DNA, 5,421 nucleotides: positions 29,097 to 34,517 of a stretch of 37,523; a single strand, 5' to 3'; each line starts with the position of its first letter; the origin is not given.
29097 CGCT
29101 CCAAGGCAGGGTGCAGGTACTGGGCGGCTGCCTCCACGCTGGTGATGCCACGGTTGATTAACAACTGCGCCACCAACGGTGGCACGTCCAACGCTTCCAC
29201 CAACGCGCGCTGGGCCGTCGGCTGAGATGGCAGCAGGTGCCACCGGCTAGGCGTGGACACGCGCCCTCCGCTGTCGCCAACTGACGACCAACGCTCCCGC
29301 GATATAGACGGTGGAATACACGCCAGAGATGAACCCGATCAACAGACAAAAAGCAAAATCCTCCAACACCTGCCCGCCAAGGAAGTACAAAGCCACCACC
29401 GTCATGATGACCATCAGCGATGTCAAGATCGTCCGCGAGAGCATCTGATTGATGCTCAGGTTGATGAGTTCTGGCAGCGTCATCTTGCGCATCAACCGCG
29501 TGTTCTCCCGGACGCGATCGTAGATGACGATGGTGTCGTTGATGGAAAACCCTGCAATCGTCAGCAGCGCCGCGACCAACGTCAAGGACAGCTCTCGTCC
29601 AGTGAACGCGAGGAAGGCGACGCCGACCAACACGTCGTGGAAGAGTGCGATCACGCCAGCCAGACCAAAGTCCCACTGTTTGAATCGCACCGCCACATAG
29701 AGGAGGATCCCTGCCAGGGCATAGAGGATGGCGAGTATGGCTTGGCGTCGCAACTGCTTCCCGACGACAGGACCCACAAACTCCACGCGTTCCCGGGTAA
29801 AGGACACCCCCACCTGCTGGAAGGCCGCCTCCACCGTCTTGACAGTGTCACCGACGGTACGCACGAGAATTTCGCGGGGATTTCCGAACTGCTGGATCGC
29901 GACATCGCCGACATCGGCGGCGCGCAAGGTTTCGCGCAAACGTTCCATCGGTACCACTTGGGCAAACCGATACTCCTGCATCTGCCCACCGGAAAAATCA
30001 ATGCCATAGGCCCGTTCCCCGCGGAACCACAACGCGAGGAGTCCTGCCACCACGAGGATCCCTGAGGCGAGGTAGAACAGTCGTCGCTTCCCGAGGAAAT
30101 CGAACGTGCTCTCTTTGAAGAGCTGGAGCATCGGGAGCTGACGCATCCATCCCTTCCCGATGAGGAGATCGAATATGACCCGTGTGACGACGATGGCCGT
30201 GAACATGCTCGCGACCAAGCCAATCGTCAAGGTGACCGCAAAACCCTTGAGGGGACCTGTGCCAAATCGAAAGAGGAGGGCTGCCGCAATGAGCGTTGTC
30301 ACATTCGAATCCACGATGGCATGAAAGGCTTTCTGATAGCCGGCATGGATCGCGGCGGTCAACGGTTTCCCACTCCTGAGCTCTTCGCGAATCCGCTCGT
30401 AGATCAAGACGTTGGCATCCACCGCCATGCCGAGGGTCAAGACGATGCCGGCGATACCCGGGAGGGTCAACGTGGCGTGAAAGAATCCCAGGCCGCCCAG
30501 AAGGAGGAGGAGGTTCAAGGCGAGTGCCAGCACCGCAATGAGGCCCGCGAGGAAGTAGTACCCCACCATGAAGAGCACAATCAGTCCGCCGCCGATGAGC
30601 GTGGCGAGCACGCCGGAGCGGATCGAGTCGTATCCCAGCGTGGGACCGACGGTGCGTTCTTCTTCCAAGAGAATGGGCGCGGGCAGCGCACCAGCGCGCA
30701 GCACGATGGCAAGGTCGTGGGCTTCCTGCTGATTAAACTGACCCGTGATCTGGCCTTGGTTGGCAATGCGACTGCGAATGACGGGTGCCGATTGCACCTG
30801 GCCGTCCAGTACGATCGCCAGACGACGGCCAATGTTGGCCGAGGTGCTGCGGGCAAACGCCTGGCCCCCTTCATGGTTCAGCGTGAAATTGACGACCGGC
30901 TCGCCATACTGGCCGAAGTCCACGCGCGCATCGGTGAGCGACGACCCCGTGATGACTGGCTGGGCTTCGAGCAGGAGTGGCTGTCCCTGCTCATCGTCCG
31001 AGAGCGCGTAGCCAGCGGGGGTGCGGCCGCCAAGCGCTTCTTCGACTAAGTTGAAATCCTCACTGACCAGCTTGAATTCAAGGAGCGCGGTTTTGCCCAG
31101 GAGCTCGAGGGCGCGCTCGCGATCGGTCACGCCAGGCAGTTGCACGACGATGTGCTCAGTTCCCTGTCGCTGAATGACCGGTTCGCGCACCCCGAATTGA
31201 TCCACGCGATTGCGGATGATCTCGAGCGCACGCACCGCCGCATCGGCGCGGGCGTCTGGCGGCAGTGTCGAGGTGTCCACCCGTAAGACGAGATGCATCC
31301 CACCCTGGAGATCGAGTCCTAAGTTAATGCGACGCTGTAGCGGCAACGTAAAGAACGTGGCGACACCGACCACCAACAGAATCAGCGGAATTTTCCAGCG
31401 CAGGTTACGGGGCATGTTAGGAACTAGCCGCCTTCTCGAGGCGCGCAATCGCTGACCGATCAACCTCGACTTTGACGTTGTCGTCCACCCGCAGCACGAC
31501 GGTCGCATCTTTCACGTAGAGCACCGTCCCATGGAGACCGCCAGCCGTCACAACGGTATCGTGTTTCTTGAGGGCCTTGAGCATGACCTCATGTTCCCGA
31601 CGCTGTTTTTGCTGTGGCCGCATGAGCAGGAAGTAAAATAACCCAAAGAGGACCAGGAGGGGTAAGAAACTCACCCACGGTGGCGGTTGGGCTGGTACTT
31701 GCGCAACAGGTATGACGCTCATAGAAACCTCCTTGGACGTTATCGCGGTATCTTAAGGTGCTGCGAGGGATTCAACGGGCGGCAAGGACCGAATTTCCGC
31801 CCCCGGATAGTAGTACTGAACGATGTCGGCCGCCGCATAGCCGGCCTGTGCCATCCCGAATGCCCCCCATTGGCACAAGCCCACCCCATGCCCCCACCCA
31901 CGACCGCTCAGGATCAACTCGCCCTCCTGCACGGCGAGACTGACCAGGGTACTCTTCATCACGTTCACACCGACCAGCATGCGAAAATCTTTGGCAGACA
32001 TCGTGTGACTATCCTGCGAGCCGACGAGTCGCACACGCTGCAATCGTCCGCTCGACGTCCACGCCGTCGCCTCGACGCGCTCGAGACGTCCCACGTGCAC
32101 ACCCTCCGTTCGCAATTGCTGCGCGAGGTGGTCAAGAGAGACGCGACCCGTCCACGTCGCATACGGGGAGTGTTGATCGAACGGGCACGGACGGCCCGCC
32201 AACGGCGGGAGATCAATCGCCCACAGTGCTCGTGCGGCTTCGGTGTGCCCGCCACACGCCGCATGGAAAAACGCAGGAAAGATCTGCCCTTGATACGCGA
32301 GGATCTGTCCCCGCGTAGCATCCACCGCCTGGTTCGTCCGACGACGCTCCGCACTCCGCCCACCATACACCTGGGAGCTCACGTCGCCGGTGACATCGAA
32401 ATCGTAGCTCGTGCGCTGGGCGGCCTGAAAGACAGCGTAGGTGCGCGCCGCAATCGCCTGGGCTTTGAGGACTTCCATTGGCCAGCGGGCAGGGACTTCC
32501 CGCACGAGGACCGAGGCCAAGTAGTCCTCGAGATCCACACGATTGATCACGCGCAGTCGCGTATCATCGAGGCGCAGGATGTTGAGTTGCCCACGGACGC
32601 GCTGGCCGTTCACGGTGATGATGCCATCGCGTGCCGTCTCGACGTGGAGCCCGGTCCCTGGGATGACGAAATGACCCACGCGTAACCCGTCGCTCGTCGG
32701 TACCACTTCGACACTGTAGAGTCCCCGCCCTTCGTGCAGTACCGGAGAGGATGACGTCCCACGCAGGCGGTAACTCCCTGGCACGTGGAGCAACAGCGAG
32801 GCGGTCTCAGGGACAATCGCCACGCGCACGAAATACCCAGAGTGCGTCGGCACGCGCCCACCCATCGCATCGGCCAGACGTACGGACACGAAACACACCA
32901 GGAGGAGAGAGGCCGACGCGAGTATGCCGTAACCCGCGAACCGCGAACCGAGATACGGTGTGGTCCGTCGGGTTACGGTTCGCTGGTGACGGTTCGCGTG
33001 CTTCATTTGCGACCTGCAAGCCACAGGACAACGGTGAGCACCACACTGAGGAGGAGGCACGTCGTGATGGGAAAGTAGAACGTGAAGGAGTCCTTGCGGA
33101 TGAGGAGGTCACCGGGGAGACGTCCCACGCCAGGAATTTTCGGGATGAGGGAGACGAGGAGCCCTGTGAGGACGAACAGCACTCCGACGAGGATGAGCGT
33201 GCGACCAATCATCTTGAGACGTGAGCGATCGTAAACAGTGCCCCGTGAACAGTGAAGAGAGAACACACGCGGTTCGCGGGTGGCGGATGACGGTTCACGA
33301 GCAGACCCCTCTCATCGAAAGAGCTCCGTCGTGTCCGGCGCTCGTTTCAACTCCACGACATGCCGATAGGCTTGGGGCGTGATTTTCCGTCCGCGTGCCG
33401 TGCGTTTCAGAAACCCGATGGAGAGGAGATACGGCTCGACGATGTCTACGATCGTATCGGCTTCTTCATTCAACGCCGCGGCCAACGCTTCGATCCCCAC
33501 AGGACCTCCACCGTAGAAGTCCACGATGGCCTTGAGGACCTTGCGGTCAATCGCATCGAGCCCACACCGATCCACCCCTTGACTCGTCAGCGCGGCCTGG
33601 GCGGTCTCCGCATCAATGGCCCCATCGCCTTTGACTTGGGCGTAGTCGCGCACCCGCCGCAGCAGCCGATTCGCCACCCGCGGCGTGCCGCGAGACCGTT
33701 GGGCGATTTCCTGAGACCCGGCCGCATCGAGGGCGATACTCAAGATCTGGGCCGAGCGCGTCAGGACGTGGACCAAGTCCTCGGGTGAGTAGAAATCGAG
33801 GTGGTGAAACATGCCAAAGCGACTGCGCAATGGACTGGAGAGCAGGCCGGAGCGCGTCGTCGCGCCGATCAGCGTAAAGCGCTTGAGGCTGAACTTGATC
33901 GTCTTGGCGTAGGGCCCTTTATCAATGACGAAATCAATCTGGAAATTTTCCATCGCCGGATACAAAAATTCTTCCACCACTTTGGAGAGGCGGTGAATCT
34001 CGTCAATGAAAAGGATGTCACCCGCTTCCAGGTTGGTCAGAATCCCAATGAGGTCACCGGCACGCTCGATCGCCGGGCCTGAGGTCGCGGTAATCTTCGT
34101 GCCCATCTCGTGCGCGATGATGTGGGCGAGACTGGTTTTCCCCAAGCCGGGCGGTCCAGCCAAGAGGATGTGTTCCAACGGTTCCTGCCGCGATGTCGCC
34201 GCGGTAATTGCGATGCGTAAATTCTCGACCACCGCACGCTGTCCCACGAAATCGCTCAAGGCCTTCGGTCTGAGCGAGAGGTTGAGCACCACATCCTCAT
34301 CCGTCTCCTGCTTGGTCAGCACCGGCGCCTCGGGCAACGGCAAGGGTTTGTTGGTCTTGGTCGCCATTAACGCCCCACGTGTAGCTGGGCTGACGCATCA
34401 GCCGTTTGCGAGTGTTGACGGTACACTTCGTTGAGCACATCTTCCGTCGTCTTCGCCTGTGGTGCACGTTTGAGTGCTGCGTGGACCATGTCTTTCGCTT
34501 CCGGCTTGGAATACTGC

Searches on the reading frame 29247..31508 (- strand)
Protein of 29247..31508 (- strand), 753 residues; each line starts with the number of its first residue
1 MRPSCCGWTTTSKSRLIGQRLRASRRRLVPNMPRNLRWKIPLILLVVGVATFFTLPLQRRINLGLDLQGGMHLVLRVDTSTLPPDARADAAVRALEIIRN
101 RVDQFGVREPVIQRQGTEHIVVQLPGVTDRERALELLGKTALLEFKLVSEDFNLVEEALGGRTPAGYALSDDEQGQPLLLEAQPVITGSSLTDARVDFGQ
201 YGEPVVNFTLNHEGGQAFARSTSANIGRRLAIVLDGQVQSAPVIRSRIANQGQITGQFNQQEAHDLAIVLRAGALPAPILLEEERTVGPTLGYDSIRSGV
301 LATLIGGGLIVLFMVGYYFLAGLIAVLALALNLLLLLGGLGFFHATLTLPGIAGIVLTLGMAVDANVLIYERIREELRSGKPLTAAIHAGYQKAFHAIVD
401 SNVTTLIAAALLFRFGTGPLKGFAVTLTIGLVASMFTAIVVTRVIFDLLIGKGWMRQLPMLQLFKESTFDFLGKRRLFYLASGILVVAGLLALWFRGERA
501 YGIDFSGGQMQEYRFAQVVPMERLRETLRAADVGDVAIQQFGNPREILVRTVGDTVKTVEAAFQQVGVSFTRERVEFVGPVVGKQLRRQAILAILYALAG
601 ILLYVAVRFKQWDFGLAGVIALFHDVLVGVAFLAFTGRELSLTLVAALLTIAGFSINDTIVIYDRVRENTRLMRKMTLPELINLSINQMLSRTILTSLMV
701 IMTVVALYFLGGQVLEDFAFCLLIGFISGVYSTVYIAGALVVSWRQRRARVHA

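Call 41: search_protein_families(library=ncbifam, proteins=[window:29247-31508:-], max_evalue=1e-10)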
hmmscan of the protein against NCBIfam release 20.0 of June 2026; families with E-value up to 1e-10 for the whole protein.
window:29247-31508:- (753 aa): 24 families
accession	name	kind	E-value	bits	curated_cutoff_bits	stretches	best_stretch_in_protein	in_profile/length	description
NF009583.0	PRK13024.1-3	subfamily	1.1e-237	790.8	721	1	57-750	37-739/755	protein translocase subunit SecDF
NF011315.0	PRK14726.1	equivalog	3e-197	657.5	1249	1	88-750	160-833/855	protein translocase subunit SecDF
NF009585.0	PRK13024.1-5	equivalog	3e-183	611.4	1037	3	182-551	379-752/993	protein translocase subunit SecDF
TIGR01129.1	secD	equivalog_domain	1.8e-156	521.3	244.4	2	63-445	1-396/397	protein translocase subunit SecD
NF009581.0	PRK13024.1-1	equivalog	1.4e-133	446.7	1058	1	42-749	13-734/752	protein translocase subunit SecDF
NF009580.0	PRK13023.1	equivalog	3.8e-129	432.2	1153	1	58-744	59-750/775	protein translocase subunit SecDF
TIGR00916.1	2A0604s01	subfamily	1.2e-126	420.9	148.6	2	210-439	1-231/231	SecD/SecF family protein translocase subunit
NF009584.0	PRK13024.1-4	equivalog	8.6e-123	411.2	1171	1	44-747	16-734/759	protein translocase subunit SecDF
TIGR00966.2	transloc_SecF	equivalog_domain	8e-111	370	160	2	469-744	1-279/279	protein translocase subunit SecF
NF009540.0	PRK12911.1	equivalog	1.7e-101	340.5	1878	2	222-528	834-1143/1403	bifunctional preprotein translocase subunit SecD/SecF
NF009545.0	PRK12933.1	equivalog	2.7e-100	336.6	728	1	93-457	234-601/604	protein translocase subunit SecD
NF009582.0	PRK13024.1-2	equivalog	2e-64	217.9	723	2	249-457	287-495/859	protein translocase subunit SecDF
NF006218.0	PRK08343.1-4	subfamily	2.9e-47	161.4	383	1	184-450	116-385/392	preprotein translocase subunit SecD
NF046001.1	SecDF_plasm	equivalog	6.3e-41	140.3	500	2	257-464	312-518/878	protein translocase subunit SecDF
NF006216.0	PRK08343.1-2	equivalog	2.7e-34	118.9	519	1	259-437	308-489/506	preprotein translocase subunit SecD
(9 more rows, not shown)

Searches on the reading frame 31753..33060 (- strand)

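Call 41: search_protein_families(library=ncbifam, proteins=[window:31753-33060:-], max_evalue=1e-10)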
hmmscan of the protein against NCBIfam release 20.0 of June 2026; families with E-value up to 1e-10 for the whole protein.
window:31753-33060:- (435 aa): 2 families
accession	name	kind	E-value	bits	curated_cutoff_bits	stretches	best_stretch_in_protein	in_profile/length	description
TIGR02669.1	SpoIID_LytB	domain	1.4e-67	228.5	83.3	1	171-424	2-269/270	SpoIID/LytB domain-containing protein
TIGR02870.1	spore_II_D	equivalog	1.2e-53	182.4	234.75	1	170-425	67-337/338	stage II sporulation protein D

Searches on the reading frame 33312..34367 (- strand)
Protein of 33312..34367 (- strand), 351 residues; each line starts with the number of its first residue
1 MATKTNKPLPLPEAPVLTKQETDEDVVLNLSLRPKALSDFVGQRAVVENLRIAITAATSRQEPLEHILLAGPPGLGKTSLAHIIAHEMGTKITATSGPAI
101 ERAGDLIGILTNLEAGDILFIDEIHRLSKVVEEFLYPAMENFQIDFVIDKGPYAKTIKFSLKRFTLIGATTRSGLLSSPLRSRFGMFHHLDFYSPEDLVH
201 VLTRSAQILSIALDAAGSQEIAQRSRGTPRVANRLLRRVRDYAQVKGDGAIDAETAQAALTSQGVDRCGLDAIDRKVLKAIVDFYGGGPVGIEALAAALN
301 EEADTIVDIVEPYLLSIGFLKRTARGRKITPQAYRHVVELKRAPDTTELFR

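Call 41: search_protein_families(library=ncbifam, proteins=[window:33312-34367:-], max_evalue=1e-10)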
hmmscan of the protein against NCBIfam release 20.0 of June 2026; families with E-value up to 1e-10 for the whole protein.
window:33312-34367:- (351 aa): 5 families
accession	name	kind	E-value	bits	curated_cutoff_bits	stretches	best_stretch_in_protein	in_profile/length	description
NF000868.0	PRK00080.1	equivalog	6.1e-146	485.5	282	1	22-337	9-324/330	Holliday junction branch migration DNA helicase RuvB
TIGR00635.1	ruvB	equivalog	2.4e-133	443.9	299.05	1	36-337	2-303/305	Holliday junction branch migration DNA helicase RuvB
TIGR02903.1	spore_lon_C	equivalog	1.3e-12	47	678.8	0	31-88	147-199/615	Lon family ATP-dependent protease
NF009883.0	PRK13341.1-4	equivalog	1.4e-11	43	668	1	25-145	18-142/729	AAA family ATPase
NF009881.0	PRK13341.1-2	equivalog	1.6e-11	42.8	651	1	25-144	15-138/736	AAA family ATPase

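Call 42: find_homologous_proteins(query=window:33312-34367:-, max_evalue=1e-80)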
Query window:33312-34367:- (351 aa): 7996 proteins with E <= 1e-80 among 8000 candidates; the best 120 are listed.
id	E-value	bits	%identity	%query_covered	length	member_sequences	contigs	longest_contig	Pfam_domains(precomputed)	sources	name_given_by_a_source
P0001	8.9e-224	760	100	100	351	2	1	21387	PF05491.20,PF17864.8,PF00004.36,PF05496.19,PF07728.21,PF13191.13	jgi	-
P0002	1.2e-179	615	81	99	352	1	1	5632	PF05491.20,PF17864.8,PF00004.36,PF05496.19,PF07728.21,PF13191.13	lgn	-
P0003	1.2e-179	615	84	96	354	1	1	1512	PF06068.20,PF05491.20,PF17864.8,PF00004.36,PF05496.19,PF07728.21,PF13191.13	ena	-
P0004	6.6e-179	612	83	97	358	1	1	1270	PF05491.20,PF17864.8,PF00004.36,PF05496.19,PF07728.21,PF13191.13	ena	-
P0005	1.8e-170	585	78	97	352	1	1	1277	PF05491.20,PF17864.8,PF00004.36,PF05496.19,PF07728.21,PF13191.13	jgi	jgi:holliday junction DNA helicase RuvB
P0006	7.0e-164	563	72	99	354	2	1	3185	PF05491.20,PF17864.8,PF00004.36,PF05496.19,PF07728.21,PF13191.13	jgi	-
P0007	7.8e-164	563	73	98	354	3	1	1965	PF05491.20,PF17864.8,PF00004.36,PF05496.19,PF07728.21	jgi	-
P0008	9.7e-164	562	75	99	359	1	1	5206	PF06068.20,PF05491.20,PF17864.8,PF00004.36,PF05496.19,PF07728.21,PF13191.13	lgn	-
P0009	6.5e-163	560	76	97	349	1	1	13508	PF05491.20,PF17864.8,PF00004.36,PF05496.19,PF07728.21,PF13191.13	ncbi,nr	ncbi:MAG: Holliday junction branch migration DNA helicase RuvB [Candidatus Omnitrophica bacterium]|n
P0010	6.8e-163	560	76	94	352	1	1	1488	PF05491.20,PF17864.8,PF00004.36,PF05496.19,PF07728.21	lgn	-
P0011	1.8e-162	558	74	97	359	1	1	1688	PF05491.20,PF17864.8,PF00004.36,PF05496.19,PF07728.21,PF13191.13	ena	-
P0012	2.3e-162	558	77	96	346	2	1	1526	PF05491.20,PF17864.8,PF00004.36,PF05496.19,PF07728.21,PF01078.28,PF13191.13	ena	-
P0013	2.6e-162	558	76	96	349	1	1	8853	PF05491.20,PF17864.8,PF00004.36,PF05496.19,PF07728.21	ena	-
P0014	4.5e-162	557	79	92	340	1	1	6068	PF05491.20,PF17864.8,PF00004.36,PF05496.19,PF07728.21,PF13191.13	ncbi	-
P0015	6.0e-162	557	74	95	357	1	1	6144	PF05491.20,PF17864.8,PF00004.36,PF05496.19,PF07728.21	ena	-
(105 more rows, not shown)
